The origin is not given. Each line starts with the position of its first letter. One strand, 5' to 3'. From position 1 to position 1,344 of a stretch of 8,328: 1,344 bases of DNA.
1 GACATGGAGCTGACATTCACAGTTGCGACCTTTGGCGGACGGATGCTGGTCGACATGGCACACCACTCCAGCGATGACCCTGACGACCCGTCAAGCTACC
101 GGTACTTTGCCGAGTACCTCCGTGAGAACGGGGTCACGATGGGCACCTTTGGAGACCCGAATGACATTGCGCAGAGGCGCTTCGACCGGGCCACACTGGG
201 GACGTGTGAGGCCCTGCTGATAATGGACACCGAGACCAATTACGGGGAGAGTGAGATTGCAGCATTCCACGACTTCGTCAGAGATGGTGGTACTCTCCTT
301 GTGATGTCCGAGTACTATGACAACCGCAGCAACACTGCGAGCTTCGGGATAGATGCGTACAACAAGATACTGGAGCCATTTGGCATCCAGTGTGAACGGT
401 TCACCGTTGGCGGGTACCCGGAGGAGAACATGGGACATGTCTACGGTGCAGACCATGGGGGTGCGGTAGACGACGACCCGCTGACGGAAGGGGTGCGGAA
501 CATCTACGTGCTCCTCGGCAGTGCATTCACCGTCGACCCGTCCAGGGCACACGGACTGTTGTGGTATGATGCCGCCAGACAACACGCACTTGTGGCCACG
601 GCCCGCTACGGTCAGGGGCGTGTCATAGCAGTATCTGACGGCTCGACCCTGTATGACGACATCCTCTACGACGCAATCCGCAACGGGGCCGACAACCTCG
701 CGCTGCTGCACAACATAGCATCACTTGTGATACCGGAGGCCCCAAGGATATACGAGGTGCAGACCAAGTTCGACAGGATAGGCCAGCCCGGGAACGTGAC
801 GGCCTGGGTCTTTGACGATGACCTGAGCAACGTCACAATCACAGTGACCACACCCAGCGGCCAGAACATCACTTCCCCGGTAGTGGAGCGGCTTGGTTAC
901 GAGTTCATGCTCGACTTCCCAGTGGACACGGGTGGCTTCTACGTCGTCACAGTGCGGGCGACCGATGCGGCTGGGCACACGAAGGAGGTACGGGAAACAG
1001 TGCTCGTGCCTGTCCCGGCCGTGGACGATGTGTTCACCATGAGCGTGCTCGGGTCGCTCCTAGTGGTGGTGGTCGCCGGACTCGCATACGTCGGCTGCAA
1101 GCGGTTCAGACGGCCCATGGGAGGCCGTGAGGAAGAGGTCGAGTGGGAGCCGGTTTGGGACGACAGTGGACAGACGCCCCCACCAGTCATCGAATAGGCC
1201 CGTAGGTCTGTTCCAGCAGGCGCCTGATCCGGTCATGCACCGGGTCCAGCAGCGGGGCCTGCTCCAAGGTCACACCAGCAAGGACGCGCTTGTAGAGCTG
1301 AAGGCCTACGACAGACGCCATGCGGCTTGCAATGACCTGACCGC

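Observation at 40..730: Domain resembling the post-catalytic domain of eukaryotic site-1 protease (S1P/SKI-1, MBTPS1)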

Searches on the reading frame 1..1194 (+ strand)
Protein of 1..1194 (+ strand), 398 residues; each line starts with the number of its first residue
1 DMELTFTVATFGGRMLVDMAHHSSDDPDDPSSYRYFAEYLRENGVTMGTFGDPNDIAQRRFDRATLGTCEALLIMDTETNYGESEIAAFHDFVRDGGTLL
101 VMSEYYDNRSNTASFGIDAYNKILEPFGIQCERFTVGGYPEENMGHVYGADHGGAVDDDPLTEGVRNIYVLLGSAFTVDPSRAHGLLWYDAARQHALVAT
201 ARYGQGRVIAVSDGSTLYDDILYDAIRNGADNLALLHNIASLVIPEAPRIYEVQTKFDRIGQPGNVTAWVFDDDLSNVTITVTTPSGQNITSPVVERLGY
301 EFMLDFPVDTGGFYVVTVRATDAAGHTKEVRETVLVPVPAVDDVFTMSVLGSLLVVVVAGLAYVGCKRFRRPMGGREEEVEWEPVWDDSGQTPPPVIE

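Call 3: search_protein_families(library=pfam, proteins=[window:1-1194:+], max_evalue=0.01)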
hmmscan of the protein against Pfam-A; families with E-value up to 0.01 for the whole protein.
window:1-1194:+ (398 aa): 3 families
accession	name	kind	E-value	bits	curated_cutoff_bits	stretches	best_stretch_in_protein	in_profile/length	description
PF14258.12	DUF4350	-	5.2e-09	37.1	30.4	1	29-218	5-164/181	Domain of unknown function (DUF4350)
PF09822.16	ABC_transp_aux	-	0.00014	21.6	34.7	1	68-130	45-113/288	ABC-type uncharacterized transport system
PF23090.1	MBTPS1_4th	-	0.001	19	27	1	59-109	67-115/275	MBTPS1, fourth GATase-like domain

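Call 16: search_protein_representatives(protein=window:1-1194:+)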
Query: 398 residues. Proteins with E-value up to 0.001 (for the whole library): 73; up to 1e-10: 20; up to 1e-30: 15. The best 73 are listed.
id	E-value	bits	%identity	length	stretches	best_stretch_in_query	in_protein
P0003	9.6e-118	409.9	52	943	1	2-397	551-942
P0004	9.4e-116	403.3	52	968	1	3-398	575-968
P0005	1.1e-114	399.8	51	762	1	3-369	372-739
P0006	6.9e-80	285.2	58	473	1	2-228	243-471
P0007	1.7e-78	280.6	46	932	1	4-328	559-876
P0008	1.7e-55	204.9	46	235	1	161-395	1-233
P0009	2.4e-47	178.1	49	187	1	212-397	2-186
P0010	1.2e-40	156.0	34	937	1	5-357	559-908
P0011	1.6e-36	142.4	32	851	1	2-344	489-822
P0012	9.6e-35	136.6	30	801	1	7-348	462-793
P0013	1.1e-34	136.5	45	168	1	229-398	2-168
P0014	3.7e-33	131.4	32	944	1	5-334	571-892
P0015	6.4e-33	130.6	38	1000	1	8-329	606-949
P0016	1.2e-32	129.7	31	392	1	6-334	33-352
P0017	2.5e-31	125.3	31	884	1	4-327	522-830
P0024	3.7e-09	52.3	30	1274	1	3-296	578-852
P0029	1.3e-06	43.9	28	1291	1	7-220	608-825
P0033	5.0e-06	42.0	25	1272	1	4-274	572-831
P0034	5.1e-06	42.0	29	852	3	9-180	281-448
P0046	1.1e-04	37.6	31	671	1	65-227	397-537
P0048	1.2e-04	37.5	37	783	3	57-111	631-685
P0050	1.9e-04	36.9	33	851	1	13-220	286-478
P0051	2.1e-04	36.7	29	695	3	71-227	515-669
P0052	2.1e-04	36.7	35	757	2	36-124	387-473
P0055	2.4e-04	36.5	25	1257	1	4-258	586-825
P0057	3.1e-04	36.1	29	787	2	47-133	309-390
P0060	3.8e-04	35.8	31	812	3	7-228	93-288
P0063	5.3e-04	35.4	38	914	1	57-143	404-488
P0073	7.7e-04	34.8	35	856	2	47-131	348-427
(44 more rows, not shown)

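Call 17: search_protein_families(library=pfam, proteins=[P0003, P0010, P0011, P0015, P0024, P0029, P0033, P0055], max_evalue=0.01)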
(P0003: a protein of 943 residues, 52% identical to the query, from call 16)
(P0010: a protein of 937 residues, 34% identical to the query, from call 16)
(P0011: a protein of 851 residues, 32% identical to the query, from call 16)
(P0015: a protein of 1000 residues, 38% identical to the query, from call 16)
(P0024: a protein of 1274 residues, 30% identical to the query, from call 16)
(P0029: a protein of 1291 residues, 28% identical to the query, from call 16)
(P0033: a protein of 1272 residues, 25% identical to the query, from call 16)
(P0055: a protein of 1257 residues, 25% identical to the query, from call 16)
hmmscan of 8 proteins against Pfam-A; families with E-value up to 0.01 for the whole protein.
P0003 (943 aa): 6 families
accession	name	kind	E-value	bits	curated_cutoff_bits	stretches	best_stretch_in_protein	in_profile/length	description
PF00082.27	Peptidase_S8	-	7.8e-58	196.5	21.8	1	148-433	1-286/288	Subtilase family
PF00801.26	PKD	-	1.2e-05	25.6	23.5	1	814-879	19-76/80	PKD domain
PF14258.12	DUF4350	-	3.1e-05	24.7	30.4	1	579-764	6-162/181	Domain of unknown function (DUF4350)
PF18981.6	InlK_D3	-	0.0033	17.9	25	1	844-879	34-69/75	Internalin K domain (D3/D4)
PF19077.6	Big_13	-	0.0092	16.9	27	0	821-879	38-94/102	Bacterial Ig-like domain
PF23090.1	MBTPS1_4th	-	0.0093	15.9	27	0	587-657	50-116/275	MBTPS1, fourth GATase-like domain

P0010 (937 aa): 5 families
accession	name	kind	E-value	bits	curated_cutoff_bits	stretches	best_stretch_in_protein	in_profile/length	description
PF00082.27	Peptidase_S8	-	2.9e-62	211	21.8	1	163-443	1-286/288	Subtilase family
PF09822.16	ABC_transp_aux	-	2.6e-07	30.6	34.7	1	605-679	35-115/288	ABC-type uncharacterized transport system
PF14258.12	DUF4350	-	1.5e-06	29.1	30.4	1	590-768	12-165/181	Domain of unknown function (DUF4350)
PF23355.1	IFT52_GIFT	-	1.4e-05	24.8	27.2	1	600-660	30-93/246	IFT52 GIFT domain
PF23090.1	MBTPS1_4th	-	0.0045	16.9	27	0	585-668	43-129/275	MBTPS1, fourth GATase-like domain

P0011 (851 aa): 5 families
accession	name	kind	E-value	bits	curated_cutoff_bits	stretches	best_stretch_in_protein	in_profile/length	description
PF00082.27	Peptidase_S8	-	8.7e-54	183.2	21.8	1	87-359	1-276/288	Subtilase family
PF09822.16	ABC_transp_aux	-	0.00016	21.5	34.7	0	540-609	39-114/288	ABC-type uncharacterized transport system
PF14258.12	DUF4350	-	0.00072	20.3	30.4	1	548-695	39-162/181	Domain of unknown function (DUF4350)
PF23090.1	MBTPS1_4th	-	0.0018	18.2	27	0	549-600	76-127/275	MBTPS1, fourth GATase-like domain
PF23355.1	IFT52_GIFT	-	0.0038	16.8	27.2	1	539-611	38-105/246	IFT52 GIFT domain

P0015 (1000 aa): 2 families
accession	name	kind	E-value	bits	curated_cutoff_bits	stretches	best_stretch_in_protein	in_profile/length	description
PF00082.27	Peptidase_S8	-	2.5e-43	148.9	21.8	1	161-464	1-288/288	Subtilase family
PF09822.16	ABC_transp_aux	-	0.0039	16.9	34.7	0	661-768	49-177/288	ABC-type uncharacterized transport system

P0024 (1274 aa): 9 families
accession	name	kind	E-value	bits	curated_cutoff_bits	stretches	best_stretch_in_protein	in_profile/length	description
PF00082.27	Peptidase_S8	-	2.7e-57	194.7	21.8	1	166-446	1-288/288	Subtilase family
PF09822.16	ABC_transp_aux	-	2.1e-09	37.5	34.7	1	607-742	17-174/288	ABC-type uncharacterized transport system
PF13240.11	Zn_Ribbon_1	-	8.4e-07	29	25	1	1232-1254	1-23/23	zinc-ribbon domain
PF23355.1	IFT52_GIFT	-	1.4e-06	28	27.2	1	620-694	29-104/246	IFT52 GIFT domain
PF23090.1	MBTPS1_4th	-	4.1e-06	26.9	27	1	601-674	38-112/275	MBTPS1, fourth GATase-like domain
PF13248.11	Zn_ribbon_3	-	4.4e-05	23.2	27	1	1232-1252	4-24/26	zinc-ribbon domain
PF12773.13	DZR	-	0.00038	21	27.3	1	1233-1255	1-23/45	Double zinc ribbon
PF07090.17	GATase1_like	-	0.00041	20.4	27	1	649-800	92-245/247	Putative glutamine amidotransferase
PF24463.1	DUF7577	-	0.00081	19.4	28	1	1231-1255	3-27/27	Domain of unknown function (DUF7577)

P0029 (1291 aa): 3 families
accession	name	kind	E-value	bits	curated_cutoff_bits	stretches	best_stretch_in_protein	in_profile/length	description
PF00082.27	Peptidase_S8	-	4.4e-45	154.6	21.8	1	183-485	1-288/288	Subtilase family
PF14258.12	DUF4350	-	0.00045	21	30.4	1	627-818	2-159/181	Domain of unknown function (DUF4350)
PF09822.16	ABC_transp_aux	-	0.0017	18.1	34.7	1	665-737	36-121/288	ABC-type uncharacterized transport system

P0033 (1272 aa): 5 families
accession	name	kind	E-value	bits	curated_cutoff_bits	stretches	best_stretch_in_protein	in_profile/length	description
PF00082.27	Peptidase_S8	-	1.1e-63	215.7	21.8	1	165-443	1-288/288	Subtilase family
PF23355.1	IFT52_GIFT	-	2.7e-06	27.1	27.2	1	622-686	38-103/246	IFT52 GIFT domain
PF13240.11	Zn_Ribbon_1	-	4.2e-06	26.8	25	1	1234-1254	1-21/23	zinc-ribbon domain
PF09822.16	ABC_transp_aux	-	4.2e-05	23.4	34.7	1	601-690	18-118/288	ABC-type uncharacterized transport system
PF13248.11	Zn_ribbon_3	-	0.0027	17.6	27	1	1234-1255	4-25/26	zinc-ribbon domain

P0055 (1257 aa): 9 families
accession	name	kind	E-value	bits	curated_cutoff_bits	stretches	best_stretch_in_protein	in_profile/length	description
PF00082.27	Peptidase_S8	-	5.5e-51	174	21.8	1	165-462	1-288/288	Subtilase family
PF13240.11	Zn_Ribbon_1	-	1.7e-07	31.3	25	1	1219-1241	1-23/23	zinc-ribbon domain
PF14258.12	DUF4350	-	2.5e-06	28.3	30.4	1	616-803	10-177/181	Domain of unknown function (DUF4350)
PF13248.11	Zn_ribbon_3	-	6e-06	26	27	1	1218-1241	3-26/26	zinc-ribbon domain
PF23090.1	MBTPS1_4th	-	3.8e-05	23.7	27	1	608-681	38-112/275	MBTPS1, fourth GATase-like domain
PF24157.1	DUF7408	-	0.00024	21.6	27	1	625-678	21-73/174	Domain of unknown function (DUF7408)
PF09822.16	ABC_transp_aux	-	0.00084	19.1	34.7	1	629-680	31-82/288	ABC-type uncharacterized transport system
PF23355.1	IFT52_GIFT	-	0.00087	18.9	27.2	0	629-677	31-79/246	IFT52 GIFT domain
PF12773.13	DZR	-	0.002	18.7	27.3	1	1220-1240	1-21/45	Double zinc ribbon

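Call 51: search_protein_families(library=pfam, proteins=[P0034, P0046, P0048, P0050, P0051, P0052, P0057, P0060, P0063, P0073], max_evalue=0.001)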
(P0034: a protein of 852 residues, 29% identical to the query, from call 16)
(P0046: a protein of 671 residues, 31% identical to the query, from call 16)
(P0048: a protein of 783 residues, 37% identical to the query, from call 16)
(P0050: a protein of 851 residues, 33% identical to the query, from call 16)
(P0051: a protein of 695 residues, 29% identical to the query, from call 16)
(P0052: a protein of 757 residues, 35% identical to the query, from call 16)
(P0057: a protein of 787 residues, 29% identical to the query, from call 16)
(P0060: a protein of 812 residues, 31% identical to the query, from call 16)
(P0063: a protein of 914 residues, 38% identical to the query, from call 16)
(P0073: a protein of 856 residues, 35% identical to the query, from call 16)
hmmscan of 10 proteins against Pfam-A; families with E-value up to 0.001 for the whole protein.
P0034 (852 aa): 4 families
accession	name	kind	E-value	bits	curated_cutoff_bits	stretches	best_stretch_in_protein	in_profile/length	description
PF09822.16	ABC_transp_aux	-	5.4e-12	46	34.7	1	317-446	18-176/288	ABC-type uncharacterized transport system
PF14258.12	DUF4350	-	1.3e-11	45.5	30.4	2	336-521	28-176/181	Domain of unknown function (DUF4350)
PF23355.1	IFT52_GIFT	-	1.1e-06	28.3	27.2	1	317-408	18-108/246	IFT52 GIFT domain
PF06283.17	ThuA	-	6.6e-05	23.7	33.4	1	325-417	29-118/209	Trehalose utilisation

P0046 (671 aa): 3 families
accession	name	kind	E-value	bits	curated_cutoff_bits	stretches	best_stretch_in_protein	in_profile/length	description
PF11617.13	Cu-binding_MopE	-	1.5e-29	102.3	27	1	568-597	1-30/30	Putative metal-binding motif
PF14258.12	DUF4350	-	3.2e-06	28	30.4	1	371-535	8-170/181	Domain of unknown function (DUF4350)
PF09822.16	ABC_transp_aux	-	3.2e-05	23.7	34.7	1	395-443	40-88/288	ABC-type uncharacterized transport system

P0048 (783 aa): 3 families
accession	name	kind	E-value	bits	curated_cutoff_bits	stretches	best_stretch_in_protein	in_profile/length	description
PF14258.12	DUF4350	-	3.6e-18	66.9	30.4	2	614-766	8-170/181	Domain of unknown function (DUF4350)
PF23355.1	IFT52_GIFT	-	1.6e-09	37.7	27.2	1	327-402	34-109/246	IFT52 GIFT domain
PF09822.16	ABC_transp_aux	-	2.1e-07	30.9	34.7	0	645-677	48-80/288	ABC-type uncharacterized transport system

P0050 (851 aa): 3 families
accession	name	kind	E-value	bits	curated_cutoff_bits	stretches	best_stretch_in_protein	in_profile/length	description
PF14258.12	DUF4350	-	4.4e-10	40.6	30.4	1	339-491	35-179/181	Domain of unknown function (DUF4350)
PF09822.16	ABC_transp_aux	-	0.00047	19.9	34.7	0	331-385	35-89/288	ABC-type uncharacterized transport system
PF06283.17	ThuA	-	0.00054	20.7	33.4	0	330-375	38-85/209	Trehalose utilisation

P0051 (695 aa): 3 families
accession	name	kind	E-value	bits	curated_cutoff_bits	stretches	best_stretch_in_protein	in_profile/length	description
PF09822.16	ABC_transp_aux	-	2.1e-17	63.7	34.7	2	224-296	39-121/288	ABC-type uncharacterized transport system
PF14258.12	DUF4350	-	8.6e-12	46.1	30.4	1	230-392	38-170/181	Domain of unknown function (DUF4350)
PF23355.1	IFT52_GIFT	-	1.4e-11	44.4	27.2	1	203-291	19-106/246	IFT52 GIFT domain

P0052 (757 aa): 5 families
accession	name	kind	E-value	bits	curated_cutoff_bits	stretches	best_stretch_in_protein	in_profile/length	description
PF23355.1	IFT52_GIFT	-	3.4e-24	85.7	27.2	2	32-144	2-116/246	IFT52 GIFT domain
PF09822.16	ABC_transp_aux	-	7.7e-15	55.3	34.7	2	36-143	8-126/288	ABC-type uncharacterized transport system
PF14258.12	DUF4350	-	2.2e-12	48.1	30.4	1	70-251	28-180/181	Domain of unknown function (DUF4350)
PF23090.1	MBTPS1_4th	-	0.00026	21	27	0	39-114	38-114/275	MBTPS1, fourth GATase-like domain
PF07705.17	CARDB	-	0.00068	20.2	22.7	0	280-350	16-86/101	CARDB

P0057 (787 aa): 3 families
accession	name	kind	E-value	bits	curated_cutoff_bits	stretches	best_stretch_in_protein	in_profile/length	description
PF14258.12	DUF4350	-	8.8e-14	52.6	30.4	2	313-497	20-163/181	Domain of unknown function (DUF4350)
PF23355.1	IFT52_GIFT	-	5e-12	45.9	27.2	1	321-395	36-110/246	IFT52 GIFT domain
PF09822.16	ABC_transp_aux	-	3.8e-10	39.9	34.7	1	312-392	29-118/288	ABC-type uncharacterized transport system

P0060 (812 aa): 8 families
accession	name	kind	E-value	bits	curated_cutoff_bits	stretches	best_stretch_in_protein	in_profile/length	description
PF14258.12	DUF4350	-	2.5e-22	80.5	30.4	2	538-706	15-180/181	Domain of unknown function (DUF4350)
PF23355.1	IFT52_GIFT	-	7.8e-19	68.1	27.2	1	638-720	155-243/246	IFT52 GIFT domain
PF09822.16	ABC_transp_aux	-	4.1e-18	66.1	34.7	1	525-600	12-82/288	ABC-type uncharacterized transport system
PF24157.1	DUF7408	-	3.5e-11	43.9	27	0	145-270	35-150/174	Domain of unknown function (DUF7408)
PF18962.6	Por_Secre_tail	-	2.9e-10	40.7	27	1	734-806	2-71/75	Secretion system C-terminal sorting domain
PF06283.17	ThuA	-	1.7e-08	35.4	33.4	0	533-596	21-84/209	Trehalose utilisation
PF23090.1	MBTPS1_4th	-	5e-07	29.9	27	0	460-489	216-245/275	MBTPS1, fourth GATase-like domain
PF03345.20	OST48_N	-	1.6e-05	24.8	36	0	460-504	194-245/246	OST48, N-terminal domain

P0063 (914 aa): 4 families
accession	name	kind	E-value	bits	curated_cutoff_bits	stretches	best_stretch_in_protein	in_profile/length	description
PF14258.12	DUF4350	-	1.3e-14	55.3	30.4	2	417-594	40-177/181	Domain of unknown function (DUF4350)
PF09822.16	ABC_transp_aux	-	7.1e-14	52.2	34.7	1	386-514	18-174/288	ABC-type uncharacterized transport system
PF23355.1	IFT52_GIFT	-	5.4e-10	39.2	27.2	1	405-480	35-110/246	IFT52 GIFT domain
PF24157.1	DUF7408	-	2.5e-05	24.8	27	0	738-848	37-153/174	Domain of unknown function (DUF7408)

P0073 (856 aa): 3 families
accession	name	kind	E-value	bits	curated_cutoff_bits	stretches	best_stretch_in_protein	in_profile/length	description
PF14258.12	DUF4350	-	7.4e-15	56.1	30.4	2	372-543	41-173/181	Domain of unknown function (DUF4350)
PF09822.16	ABC_transp_aux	-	2.2e-13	50.6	34.7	2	368-436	44-123/288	ABC-type uncharacterized transport system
PF23355.1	IFT52_GIFT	-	5.8e-11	42.4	27.2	2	361-432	37-108/246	IFT52 GIFT domain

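Call 52: list_cluster_members(proteins=[P0007, P0010, P0011, P0012, P0014, P0015, P0017, P0024, P0029, P0033])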
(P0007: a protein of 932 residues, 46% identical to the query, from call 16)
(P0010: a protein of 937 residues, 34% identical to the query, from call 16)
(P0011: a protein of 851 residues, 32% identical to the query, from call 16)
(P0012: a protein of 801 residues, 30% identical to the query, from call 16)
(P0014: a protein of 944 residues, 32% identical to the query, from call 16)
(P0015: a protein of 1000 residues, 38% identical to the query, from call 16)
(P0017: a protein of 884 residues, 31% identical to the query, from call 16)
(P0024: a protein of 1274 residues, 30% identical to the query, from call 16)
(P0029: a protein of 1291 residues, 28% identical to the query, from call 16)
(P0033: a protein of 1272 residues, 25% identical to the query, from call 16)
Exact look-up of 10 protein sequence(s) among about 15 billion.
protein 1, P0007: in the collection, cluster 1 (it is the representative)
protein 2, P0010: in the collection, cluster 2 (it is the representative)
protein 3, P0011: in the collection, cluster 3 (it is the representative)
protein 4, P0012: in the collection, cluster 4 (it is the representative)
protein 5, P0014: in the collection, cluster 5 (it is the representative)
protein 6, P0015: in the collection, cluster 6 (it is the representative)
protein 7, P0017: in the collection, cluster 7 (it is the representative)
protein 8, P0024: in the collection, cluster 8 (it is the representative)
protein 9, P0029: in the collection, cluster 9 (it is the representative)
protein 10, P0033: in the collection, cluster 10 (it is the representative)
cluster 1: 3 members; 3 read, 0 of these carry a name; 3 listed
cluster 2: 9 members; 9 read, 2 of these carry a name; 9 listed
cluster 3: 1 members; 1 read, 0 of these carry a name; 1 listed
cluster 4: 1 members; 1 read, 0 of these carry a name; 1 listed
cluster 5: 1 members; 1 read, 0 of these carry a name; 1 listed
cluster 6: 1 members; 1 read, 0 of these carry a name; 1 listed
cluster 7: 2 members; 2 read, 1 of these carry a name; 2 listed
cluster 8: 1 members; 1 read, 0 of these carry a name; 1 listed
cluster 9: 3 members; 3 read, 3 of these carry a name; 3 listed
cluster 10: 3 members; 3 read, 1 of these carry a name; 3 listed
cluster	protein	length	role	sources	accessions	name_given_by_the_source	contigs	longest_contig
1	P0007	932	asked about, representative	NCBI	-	-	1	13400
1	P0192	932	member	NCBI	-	-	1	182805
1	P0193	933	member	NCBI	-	-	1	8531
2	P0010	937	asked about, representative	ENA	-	-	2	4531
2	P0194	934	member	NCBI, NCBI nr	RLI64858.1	MAG: hypothetical protein DRO67_03525 [Candidatus Asgardarchaeum californiense]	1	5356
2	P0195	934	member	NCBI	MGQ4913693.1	MAG: S8 family serine peptidase [Candidatus Asgardarchaeia archaeon]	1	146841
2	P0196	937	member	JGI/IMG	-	-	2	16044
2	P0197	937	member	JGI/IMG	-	-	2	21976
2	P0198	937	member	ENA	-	-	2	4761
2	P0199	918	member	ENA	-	-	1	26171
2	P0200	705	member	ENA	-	-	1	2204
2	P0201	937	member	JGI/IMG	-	-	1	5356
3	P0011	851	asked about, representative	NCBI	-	-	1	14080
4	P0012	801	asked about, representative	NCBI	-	-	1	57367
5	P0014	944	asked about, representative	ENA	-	-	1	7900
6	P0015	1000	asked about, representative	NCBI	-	-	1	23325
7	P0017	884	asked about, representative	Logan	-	-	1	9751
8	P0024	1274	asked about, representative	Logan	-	-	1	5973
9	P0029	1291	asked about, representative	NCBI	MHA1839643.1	MAG: S8 family serine peptidase [Candidatus Ranarchaeia archaeon]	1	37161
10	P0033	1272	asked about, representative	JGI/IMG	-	-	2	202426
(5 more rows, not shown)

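Call 60: find_homologous_proteins(query=P0024, region=458-900, max_evalue=1)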
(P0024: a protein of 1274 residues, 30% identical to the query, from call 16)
Query P0024, residues 458-900 (443 aa): 7 proteins with E <= 1 among 8000 candidates. Only proteins of 700 to 2230 residues were searched: fused or split forms outside these lengths cannot appear, so this answer is no evidence that the protein stands alone or is whole; lengths 'longer' or 'shorter' looks for them.
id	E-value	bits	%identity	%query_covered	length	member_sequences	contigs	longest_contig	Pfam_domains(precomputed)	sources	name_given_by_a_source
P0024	2.7e-285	964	100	100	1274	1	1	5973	PF13240.12,PF23090.2,PF00082.28,PF13248.12,PF09822.17,PF23355.2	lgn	-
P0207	2.8e-257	872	89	100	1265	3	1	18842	PF13240.12,PF23090.2,PF00082.28,PF13248.12,PF09822.17,PF23355.2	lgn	-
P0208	1.5e-240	817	83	100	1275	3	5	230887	PF13240.12,PF23090.2,PF00082.28,PF09822.17,PF23355.2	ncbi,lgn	ncbi:MAG: S8 family serine peptidase [Promethearchaeota archaeon]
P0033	3.7e-106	374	49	93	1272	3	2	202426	PF13240.12,PF00082.28,PF23355.2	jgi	-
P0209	2.8e-100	354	46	95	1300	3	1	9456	PF00082.28,PF23355.2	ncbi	ncbi:MAG: S8 family serine peptidase [Candidatus Odinarchaeia archaeon]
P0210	3.6e-98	348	43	97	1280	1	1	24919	PF00082.28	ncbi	ncbi:MAG: S8 family serine peptidase [Candidatus Odinarchaeota archaeon]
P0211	2.8e-50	190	33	98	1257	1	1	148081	PF00082.28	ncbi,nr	ncbi:MAG: hypothetical protein EAX96_12870 [Candidatus Lokiarchaeota archaeon]|nr:hypothetical prote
